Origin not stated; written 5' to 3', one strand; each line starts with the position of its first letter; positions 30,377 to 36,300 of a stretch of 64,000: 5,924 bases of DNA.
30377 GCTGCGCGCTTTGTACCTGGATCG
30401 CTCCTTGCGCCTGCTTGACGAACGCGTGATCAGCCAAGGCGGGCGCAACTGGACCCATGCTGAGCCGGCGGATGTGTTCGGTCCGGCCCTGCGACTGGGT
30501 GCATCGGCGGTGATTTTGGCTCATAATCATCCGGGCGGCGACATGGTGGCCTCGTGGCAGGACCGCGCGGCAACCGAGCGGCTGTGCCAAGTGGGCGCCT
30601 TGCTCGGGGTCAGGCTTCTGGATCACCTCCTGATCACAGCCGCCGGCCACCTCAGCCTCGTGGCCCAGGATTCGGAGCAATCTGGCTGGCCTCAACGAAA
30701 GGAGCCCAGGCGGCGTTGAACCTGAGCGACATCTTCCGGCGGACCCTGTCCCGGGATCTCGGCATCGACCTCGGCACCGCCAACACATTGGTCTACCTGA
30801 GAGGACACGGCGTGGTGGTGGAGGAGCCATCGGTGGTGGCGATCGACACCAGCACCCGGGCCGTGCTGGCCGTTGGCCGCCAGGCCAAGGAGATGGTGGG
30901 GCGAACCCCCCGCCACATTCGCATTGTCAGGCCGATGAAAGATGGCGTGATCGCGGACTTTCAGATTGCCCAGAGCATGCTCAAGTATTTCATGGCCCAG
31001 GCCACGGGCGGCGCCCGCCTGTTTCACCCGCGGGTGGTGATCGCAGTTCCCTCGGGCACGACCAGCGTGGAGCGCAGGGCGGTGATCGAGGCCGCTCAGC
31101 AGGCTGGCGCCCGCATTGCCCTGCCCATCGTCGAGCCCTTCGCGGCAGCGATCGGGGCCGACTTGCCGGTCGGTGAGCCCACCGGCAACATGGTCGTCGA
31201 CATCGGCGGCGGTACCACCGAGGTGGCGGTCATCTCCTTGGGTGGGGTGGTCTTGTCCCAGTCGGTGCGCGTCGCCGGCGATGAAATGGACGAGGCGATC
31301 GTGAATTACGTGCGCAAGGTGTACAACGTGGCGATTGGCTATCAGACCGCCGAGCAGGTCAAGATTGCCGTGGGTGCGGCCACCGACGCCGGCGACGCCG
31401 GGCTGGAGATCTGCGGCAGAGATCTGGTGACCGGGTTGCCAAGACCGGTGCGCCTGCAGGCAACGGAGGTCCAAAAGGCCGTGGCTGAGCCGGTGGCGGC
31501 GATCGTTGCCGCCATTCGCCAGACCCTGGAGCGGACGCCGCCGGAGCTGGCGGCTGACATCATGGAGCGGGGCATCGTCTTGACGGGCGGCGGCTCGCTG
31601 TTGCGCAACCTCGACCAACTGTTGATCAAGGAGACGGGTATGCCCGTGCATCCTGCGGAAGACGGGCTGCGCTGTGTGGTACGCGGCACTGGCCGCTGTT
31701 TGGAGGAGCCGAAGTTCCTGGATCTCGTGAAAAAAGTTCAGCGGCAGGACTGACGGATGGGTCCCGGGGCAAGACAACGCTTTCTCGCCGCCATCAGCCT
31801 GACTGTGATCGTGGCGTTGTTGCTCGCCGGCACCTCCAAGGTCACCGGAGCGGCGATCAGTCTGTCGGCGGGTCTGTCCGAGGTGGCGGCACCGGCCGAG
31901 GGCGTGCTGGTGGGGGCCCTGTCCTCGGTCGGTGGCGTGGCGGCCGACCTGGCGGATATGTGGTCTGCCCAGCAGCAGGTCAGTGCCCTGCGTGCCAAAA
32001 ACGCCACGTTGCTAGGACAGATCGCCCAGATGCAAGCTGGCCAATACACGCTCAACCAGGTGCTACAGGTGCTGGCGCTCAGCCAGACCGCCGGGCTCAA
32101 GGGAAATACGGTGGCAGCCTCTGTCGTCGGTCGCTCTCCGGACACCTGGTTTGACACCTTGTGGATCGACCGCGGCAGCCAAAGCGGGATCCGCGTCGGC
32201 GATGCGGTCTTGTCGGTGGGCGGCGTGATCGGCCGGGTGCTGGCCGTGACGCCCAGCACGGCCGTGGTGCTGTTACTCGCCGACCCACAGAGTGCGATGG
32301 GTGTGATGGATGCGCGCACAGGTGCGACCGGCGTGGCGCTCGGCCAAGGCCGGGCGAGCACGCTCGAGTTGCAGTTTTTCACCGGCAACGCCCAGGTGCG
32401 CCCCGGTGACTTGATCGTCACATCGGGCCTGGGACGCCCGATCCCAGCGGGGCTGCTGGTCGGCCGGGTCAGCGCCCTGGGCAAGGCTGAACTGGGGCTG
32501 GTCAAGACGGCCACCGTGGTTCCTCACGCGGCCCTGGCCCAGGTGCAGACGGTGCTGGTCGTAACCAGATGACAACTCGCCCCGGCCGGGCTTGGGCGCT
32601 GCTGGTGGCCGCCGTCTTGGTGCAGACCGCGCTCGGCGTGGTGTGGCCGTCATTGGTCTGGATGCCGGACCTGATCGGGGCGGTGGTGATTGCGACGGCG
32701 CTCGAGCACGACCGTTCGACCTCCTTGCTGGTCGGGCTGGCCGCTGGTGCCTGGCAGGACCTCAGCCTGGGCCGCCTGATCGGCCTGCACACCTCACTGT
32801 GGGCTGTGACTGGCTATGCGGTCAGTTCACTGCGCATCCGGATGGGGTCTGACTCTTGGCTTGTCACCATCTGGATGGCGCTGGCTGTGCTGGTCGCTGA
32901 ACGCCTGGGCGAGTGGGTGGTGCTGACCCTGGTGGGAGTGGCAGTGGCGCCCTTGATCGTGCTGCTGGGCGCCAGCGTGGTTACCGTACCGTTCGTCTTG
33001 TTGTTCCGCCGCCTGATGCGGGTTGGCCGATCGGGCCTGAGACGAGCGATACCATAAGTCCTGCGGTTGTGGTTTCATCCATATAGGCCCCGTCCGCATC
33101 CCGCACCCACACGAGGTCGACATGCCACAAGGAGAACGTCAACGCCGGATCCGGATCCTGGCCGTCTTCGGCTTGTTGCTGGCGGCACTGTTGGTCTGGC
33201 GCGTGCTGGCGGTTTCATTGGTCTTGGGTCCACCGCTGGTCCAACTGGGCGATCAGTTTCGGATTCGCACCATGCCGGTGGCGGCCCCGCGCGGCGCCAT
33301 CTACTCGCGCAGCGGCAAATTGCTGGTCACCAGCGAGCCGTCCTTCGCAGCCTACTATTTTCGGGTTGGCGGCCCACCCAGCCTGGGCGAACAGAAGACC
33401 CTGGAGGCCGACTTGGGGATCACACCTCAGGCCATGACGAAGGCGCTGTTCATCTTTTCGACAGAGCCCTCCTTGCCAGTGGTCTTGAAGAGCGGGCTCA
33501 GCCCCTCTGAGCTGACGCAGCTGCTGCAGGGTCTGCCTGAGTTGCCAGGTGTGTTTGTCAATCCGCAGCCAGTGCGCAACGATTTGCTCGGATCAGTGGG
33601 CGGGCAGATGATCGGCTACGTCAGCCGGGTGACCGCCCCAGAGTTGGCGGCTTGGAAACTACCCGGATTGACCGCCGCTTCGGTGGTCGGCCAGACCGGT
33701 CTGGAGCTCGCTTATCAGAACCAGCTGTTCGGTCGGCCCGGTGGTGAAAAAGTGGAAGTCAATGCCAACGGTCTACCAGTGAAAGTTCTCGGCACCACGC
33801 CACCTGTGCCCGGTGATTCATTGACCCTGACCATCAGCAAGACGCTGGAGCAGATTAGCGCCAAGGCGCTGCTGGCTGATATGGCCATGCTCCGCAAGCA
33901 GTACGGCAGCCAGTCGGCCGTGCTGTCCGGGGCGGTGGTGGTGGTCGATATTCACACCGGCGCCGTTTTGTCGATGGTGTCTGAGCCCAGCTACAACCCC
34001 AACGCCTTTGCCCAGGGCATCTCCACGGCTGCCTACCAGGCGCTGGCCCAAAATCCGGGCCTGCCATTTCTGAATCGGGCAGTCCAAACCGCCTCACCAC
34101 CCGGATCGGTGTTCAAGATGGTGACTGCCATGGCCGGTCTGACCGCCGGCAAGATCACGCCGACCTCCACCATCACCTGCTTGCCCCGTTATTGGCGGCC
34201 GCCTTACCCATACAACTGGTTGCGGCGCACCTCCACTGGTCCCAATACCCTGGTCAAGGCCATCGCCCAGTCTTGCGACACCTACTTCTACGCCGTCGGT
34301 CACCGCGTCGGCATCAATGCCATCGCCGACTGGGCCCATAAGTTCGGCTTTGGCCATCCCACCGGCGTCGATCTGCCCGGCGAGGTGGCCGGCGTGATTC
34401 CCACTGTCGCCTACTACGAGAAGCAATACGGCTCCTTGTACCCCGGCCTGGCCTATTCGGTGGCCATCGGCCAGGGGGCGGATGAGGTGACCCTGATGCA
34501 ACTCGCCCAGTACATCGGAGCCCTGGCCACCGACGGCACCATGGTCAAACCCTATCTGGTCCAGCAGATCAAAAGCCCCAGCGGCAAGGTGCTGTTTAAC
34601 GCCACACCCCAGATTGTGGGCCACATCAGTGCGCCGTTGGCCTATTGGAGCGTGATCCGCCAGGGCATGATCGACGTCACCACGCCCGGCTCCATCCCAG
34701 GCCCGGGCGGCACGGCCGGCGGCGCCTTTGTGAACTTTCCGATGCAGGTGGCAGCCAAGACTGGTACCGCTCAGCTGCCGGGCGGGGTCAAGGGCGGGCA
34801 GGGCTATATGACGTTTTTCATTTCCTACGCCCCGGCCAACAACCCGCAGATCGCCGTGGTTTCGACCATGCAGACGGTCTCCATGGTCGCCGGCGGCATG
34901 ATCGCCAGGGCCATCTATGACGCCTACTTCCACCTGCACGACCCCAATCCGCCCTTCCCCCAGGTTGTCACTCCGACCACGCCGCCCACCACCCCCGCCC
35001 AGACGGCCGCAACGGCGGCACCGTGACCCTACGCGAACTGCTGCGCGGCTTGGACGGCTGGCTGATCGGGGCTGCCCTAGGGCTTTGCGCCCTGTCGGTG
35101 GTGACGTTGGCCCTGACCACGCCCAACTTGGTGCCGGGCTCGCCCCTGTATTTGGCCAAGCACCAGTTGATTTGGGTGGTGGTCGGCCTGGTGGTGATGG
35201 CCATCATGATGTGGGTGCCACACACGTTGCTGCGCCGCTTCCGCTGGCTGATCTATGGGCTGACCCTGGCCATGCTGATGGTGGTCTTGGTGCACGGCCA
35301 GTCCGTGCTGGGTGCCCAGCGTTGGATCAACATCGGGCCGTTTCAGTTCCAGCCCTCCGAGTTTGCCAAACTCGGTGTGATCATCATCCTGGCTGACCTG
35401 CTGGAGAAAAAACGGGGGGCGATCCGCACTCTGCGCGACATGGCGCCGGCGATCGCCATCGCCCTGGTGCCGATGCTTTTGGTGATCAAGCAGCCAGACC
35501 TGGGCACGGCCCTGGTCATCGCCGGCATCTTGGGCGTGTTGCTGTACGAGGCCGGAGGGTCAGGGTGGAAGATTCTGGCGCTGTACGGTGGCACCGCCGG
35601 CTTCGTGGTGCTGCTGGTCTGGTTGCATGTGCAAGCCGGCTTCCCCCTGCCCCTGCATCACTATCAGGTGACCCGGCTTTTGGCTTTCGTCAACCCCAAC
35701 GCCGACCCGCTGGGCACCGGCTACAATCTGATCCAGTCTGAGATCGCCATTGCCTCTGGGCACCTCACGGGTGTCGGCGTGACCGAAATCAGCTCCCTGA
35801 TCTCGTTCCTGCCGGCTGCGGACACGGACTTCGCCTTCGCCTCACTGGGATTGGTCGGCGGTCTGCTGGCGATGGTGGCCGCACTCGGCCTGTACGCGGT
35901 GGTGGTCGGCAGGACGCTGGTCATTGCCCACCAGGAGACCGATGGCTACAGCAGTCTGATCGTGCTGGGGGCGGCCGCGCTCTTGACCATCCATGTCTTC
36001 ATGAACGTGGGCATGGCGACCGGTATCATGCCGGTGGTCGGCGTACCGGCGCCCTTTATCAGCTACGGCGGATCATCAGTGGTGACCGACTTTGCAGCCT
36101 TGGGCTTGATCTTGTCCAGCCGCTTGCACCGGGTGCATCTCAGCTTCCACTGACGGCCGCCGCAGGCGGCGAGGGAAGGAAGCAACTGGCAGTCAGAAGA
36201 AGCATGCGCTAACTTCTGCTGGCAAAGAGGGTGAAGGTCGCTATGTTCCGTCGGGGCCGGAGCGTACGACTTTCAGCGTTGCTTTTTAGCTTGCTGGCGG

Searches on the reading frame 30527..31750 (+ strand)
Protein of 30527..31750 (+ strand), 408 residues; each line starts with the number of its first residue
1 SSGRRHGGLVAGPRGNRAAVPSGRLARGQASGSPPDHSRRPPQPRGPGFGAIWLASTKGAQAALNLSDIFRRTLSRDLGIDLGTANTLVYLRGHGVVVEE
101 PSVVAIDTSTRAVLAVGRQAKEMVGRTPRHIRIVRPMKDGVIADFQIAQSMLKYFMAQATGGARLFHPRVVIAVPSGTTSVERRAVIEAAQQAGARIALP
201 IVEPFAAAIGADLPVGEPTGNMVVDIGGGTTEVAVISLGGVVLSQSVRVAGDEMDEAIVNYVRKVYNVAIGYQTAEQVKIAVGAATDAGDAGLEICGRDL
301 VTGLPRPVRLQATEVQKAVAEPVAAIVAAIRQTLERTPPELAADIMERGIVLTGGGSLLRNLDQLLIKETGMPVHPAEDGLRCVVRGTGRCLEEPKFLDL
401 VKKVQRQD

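Call 76: search_protein_families(library=ncbifam, proteins=[window:30527-31750:+], max_evalue=1e-10)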
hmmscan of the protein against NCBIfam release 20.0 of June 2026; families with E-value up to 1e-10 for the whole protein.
window:30527-31750:+ (408 aa): 10 families
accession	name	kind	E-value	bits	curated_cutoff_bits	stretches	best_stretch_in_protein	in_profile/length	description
NF010539.0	PRK13927.1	subfamily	6.2e-148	492.2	293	1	72-399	3-333/339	rod shape-determining protein MreB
TIGR00904.1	mreB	subfamily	1.1e-141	471.7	365.75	1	75-395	2-329/334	MreB/Mrl family cell shape determining protein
NF010540.1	PRK13929.1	exception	3.9e-123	410.8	515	1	75-394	4-326/334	rod-share determining protein MreBH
NF053558.1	BeeR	equivalog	9e-23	80.8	530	1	126-368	60-306/349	BeeR family actin-like protein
NF040964.1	MamK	subfamily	2.6e-21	76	400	1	78-367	3-290/335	MamK family actin-like protein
TIGR01174.1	ftsA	equivalog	1.4e-15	57.3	175.85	1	184-397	161-362/371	cell division protein FtsA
NF011660.0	PRK15080.1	equivalog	2.5e-13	49.9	182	0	105-260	34-182/277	ethanolamine utilization protein EutJ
TIGR02529.1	EutJ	subfamily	3.5e-12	46.3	152.1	0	134-279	28-162/239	ethanolamine utilization protein EutJ family protein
TIGR02350.1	prok_dnaK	equivalog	8.2e-11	41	822.55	0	168-271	131-240/596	molecular chaperone DnaK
TIGR01991.1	HscA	equivalog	9.6e-11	40.9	708.55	1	138-356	101-323/600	Fe-S protein assembly chaperone HscA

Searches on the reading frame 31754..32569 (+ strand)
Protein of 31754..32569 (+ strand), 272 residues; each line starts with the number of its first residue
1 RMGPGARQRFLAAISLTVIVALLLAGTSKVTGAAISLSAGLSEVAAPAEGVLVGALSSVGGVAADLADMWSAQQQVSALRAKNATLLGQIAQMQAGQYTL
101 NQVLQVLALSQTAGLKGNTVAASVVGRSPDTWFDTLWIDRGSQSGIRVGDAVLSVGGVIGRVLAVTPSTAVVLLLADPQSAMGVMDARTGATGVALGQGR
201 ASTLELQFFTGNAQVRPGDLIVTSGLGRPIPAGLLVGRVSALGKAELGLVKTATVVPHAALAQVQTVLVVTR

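Call 76: search_protein_families(library=ncbifam, proteins=[window:31754-32569:+], max_evalue=1e-10)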
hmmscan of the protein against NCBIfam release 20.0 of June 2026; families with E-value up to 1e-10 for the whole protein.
window:31754-32569:+ (272 aa): 12 families
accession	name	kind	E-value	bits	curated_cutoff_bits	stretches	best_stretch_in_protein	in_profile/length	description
NF010527.0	PRK13922.6-2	equivalog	3.1e-37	128.2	289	1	70-270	48-244/249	rod shape-determining protein MreC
NF010510.0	PRK13922.11-5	equivalog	9e-29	100.6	415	1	37-270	37-270/334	rod shape-determining protein MreC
NF010519.0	PRK13922.13-4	equivalog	9.1e-28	97.5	505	1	66-271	62-272/406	rod shape-determining protein MreC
TIGR00219.1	mreC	equivalog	3.5e-27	95.3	92.75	1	71-272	70-273/283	rod shape-determining protein MreC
NF010533.0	PRK13922.9-5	equivalog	5.6e-23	81.5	384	1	119-240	130-250/345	rod shape-determining protein MreC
NF010520.0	PRK13922.13-5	equivalog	1.1e-22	80.6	343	1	15-270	12-260/263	rod shape-determining protein MreC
NF010512.0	PRK13922.12-1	equivalog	1.3e-22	80.4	336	1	8-270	13-265/287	rod shape-determining protein MreC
NF010513.0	PRK13922.12-3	equivalog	1.6e-21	77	380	1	17-239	29-250/305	rod shape-determining protein MreC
NF010532.0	PRK13922.9-3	equivalog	1.7e-20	73.2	243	1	60-271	44-261/280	rod shape-determining protein MreC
NF010518.0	PRK13922.13-3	equivalog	7.4e-18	64.8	385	1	9-241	18-263/295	rod shape-determining protein MreC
NF010524.0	PRK13922.14-4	equivalog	2.9e-15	56.1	332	1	91-271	95-269/270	rod shape-determining protein MreC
NF010514.0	PRK13922.12-4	equivalog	2.4e-14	53.2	337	1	62-267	67-266/276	rod shape-determining protein MreC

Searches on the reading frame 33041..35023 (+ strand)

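Call 76: search_protein_families(library=ncbifam, proteins=[window:33041-35023:+], max_evalue=1e-10)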
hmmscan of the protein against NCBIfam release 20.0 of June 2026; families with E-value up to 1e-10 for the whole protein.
window:33041-35023:+ (661 aa): 17 families
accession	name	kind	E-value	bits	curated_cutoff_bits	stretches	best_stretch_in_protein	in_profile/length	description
TIGR03423.1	pbp2_mrdA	equivalog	4e-136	455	455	1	35-631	1-592/593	penicillin-binding protein 2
NF008061.0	PRK10795.1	equivalog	8.4e-72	242.7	962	1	167-642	153-624/634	peptidoglycan DD-transpeptidase MrdA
TIGR02214.1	spoVD_pbp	equivalog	2.2e-51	175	688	1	209-623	159-544/636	stage V sporulation protein D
NF051842.1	PBP4_5_Efaec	equivalog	1.4e-40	139.3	700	1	168-579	243-615/668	penicillin-binding protein PBP4(5)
NF053573.1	PBP2_PenA_Neis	exception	3.6e-27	95.1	1105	1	209-623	180-550/572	peptidoglycan D,D-transpeptidase PBP2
NF038278.1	strep_PBP2B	exception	4.8e-25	88.1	975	1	153-629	196-674/678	penicillin-binding protein PBP2B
NF033378.1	MECD_PBP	exception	1.8e-20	72.8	1450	1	170-513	234-564/678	PBP2a family beta-lactam-resistant peptidoglycan transpeptidase MecD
TIGR02074.1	PBP_1a_fam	subfamily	2.3e-20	72.9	508.75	1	264-579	229-485/535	PBP1A family penicillin-binding protein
NF038271.1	strep_PBP2X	exception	4.8e-20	71.3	1050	1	213-612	209-592/750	penicillin-binding protein PBP2X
NF000406.1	MECB_PBP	exception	2e-19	69.4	1450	1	189-513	250-561/674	PBP2a family beta-lactam-resistant peptidoglycan transpeptidase MecB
NF011685.0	PRK15105.1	subfamily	4.5e-19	68.4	737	1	207-612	178-534/588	peptidoglycan glycosyltransferase FtsI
NF051885.1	tranpepglycosPbpC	equivalog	2.1e-18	66.3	900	0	260-437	293-442/632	multimodular transpeptidase-transglycosylase PbpC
NF000237.1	MECA_PBP2A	equivalog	1.1e-16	60.3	750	1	178-512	240-555/668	PBP2a family beta-lactam-resistant peptidoglycan transpeptidase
NF000408.1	MECA2_pure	exception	1.5e-15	56.4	1525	1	178-450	240-501/668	PBP2a family beta-lactam-resistant peptidoglycan transpeptidase MecA2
NF000409.1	MECA_pure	exception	7.1e-15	54.5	1490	1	177-511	239-554/668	PBP2a family beta-lactam-resistant peptidoglycan transpeptidase MecA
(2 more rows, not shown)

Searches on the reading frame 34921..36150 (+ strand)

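Call 76: search_protein_families(library=ncbifam, proteins=[window:34921-36150:+], max_evalue=1e-10)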
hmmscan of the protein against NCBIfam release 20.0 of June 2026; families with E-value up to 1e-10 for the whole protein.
window:34921-36150:+ (410 aa): 6 families
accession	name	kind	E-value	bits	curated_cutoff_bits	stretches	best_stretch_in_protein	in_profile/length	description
TIGR02210.1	rodA_shape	equivalog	5e-97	325.2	336.7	1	45-404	1-356/357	rod shape-determining protein RodA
TIGR02614.1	ftsW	equivalog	4.8e-77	259.5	337.5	1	47-400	3-353/357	putative lipid II flippase FtsW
TIGR02615.1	spoVE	exception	3e-65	221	448.8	1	75-398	34-350/354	stage V sporulation protein E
NF008060.0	PRK10794.1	equivalog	6.2e-63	212.9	590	1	73-408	40-367/370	peptidoglycan glycosyltransferase MrdB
NF008042.0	PRK10774.1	equivalog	6.4e-49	167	493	1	53-398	44-386/405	cell division protein FtsW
NF037961.1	RodA_shape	subfamily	7.1e-49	167.2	150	2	80-220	39-178/415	rod shape-determining protein RodA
